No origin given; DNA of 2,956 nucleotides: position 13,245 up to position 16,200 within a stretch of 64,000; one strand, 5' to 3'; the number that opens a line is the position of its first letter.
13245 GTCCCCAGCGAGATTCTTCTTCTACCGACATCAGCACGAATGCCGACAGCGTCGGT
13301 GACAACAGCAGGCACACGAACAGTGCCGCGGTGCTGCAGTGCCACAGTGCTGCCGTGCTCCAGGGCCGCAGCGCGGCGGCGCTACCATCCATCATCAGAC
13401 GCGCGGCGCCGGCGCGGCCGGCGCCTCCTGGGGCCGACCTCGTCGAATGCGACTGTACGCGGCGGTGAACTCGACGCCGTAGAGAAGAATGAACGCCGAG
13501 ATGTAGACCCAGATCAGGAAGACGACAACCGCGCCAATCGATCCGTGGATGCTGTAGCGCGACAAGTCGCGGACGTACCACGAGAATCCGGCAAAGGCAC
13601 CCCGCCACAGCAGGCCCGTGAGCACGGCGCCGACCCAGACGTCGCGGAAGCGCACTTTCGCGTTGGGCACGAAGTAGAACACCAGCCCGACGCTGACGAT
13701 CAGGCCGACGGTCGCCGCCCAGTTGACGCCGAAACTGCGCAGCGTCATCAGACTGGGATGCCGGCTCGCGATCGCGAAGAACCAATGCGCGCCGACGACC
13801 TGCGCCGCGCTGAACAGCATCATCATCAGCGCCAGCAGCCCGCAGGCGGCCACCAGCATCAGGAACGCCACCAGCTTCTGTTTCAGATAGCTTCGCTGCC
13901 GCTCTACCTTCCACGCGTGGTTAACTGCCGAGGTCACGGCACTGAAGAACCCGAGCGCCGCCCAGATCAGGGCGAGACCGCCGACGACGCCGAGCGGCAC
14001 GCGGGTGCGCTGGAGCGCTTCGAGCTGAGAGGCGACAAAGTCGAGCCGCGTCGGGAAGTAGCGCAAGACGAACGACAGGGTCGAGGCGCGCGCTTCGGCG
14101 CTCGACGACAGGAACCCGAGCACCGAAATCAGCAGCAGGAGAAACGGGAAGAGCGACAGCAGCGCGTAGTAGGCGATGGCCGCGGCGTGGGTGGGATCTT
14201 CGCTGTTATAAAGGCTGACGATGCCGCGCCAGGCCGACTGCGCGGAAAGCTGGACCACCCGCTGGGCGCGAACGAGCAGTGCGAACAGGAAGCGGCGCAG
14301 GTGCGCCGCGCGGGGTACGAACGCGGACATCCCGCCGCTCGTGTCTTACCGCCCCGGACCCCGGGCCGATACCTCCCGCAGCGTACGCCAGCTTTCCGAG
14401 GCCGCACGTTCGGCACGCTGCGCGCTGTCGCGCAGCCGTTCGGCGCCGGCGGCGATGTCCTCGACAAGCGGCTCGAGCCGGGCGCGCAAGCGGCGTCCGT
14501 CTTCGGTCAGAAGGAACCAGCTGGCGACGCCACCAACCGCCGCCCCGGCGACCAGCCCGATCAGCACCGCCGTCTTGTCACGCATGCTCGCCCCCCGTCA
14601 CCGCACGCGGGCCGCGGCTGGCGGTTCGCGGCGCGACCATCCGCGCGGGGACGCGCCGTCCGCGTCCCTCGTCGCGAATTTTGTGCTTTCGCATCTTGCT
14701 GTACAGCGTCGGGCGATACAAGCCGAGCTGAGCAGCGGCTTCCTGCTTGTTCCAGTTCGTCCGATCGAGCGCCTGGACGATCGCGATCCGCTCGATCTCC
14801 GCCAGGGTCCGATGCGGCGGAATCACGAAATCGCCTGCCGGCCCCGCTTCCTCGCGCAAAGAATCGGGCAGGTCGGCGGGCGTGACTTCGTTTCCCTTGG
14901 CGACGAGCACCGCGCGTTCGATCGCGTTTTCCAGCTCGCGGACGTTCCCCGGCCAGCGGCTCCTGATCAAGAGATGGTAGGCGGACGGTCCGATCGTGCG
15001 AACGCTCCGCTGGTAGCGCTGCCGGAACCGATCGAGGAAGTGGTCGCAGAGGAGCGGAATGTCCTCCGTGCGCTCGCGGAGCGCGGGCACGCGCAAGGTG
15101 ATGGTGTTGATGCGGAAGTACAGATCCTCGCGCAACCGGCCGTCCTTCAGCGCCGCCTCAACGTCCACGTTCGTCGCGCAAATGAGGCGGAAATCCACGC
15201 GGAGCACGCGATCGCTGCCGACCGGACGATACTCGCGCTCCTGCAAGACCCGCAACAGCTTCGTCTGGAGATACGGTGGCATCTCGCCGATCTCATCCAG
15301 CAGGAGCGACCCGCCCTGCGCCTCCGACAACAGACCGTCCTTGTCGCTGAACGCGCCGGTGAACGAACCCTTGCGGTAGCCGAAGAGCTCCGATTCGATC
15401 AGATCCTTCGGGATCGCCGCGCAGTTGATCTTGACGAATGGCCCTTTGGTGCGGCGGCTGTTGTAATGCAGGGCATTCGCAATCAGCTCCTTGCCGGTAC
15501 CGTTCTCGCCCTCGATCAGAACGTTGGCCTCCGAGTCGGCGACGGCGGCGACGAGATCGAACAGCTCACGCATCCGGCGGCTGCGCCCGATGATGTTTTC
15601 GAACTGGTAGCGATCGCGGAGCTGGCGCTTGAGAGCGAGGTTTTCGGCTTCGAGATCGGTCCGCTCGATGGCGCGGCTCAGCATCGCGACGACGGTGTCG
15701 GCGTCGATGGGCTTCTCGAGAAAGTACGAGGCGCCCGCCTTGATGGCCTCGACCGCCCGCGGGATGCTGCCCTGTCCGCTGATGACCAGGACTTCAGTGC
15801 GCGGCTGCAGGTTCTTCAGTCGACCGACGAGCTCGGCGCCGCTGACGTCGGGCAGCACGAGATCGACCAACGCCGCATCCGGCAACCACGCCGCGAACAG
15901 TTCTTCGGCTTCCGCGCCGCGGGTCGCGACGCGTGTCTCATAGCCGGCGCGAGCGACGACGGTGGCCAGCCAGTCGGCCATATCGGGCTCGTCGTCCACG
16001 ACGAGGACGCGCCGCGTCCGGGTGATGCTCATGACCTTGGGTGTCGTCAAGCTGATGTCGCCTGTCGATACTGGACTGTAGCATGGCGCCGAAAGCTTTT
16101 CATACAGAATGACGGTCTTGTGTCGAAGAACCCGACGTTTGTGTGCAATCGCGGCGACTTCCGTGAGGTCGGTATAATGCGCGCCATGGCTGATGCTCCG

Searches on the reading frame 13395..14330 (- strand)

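Call 28: search_protein_families(library=pfam, max_evalue=0.0001, proteins=[window:13395-14330:-])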
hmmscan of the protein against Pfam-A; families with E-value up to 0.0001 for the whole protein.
window:13395-14330:- (311 aa): 1 family
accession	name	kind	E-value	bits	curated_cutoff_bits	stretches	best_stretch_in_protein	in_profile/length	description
PF03631.20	Virul_fac_BrkB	-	2.8e-54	184.9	33.7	1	47-294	7-257/259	Virulence factor BrkB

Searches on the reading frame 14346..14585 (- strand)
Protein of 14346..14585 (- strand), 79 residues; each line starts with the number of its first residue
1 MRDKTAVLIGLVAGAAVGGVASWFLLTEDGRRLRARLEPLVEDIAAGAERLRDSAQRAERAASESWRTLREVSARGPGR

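Call 28: search_protein_families(library=pfam, max_evalue=0.0001, proteins=[window:14346-14585:-])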
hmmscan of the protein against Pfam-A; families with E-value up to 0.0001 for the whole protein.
window:14346-14585:- (79 aa): 1 family
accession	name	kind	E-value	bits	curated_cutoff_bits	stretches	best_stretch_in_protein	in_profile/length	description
PF12732.12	YtxH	-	5.1e-07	30.5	37.5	1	8-63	1-60/71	YtxH-like protein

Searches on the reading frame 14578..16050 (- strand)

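Call 28: search_protein_families(library=pfam, max_evalue=0.0001, proteins=[window:14578-16050:-])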
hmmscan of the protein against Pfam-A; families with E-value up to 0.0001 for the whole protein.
window:14578-16050:- (490 aa): 7 families
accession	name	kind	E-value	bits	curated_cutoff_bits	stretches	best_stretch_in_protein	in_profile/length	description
PF00158.32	Sigma54_activat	-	8.2e-68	227.8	20.2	1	153-319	1-167/168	Sigma-54 interaction domain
PF25601.1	AAA_lid_14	-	7e-28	96.7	27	1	325-402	1-78/87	AAA+ ATPase lid domain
PF14532.12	Sigma54_activ_2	-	3.5e-24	86.1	25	1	154-324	1-138/138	Sigma-54 interaction domain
PF00072.30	Response_reg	-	2.1e-23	83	30.2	1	15-124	1-110/111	Response regulator receiver domain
PF02954.25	HTH_8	-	2.3e-14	53.3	22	1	415-456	1-42/42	Bacterial regulatory protein, Fis family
PF07728.20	AAA_5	-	1.9e-07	31.6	22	1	176-295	1-123/139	AAA domain (dynein-related subfamily)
PF13191.12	AAA_16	-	4.2e-06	27.8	32.6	1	153-271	2-122/167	AAA ATPase domain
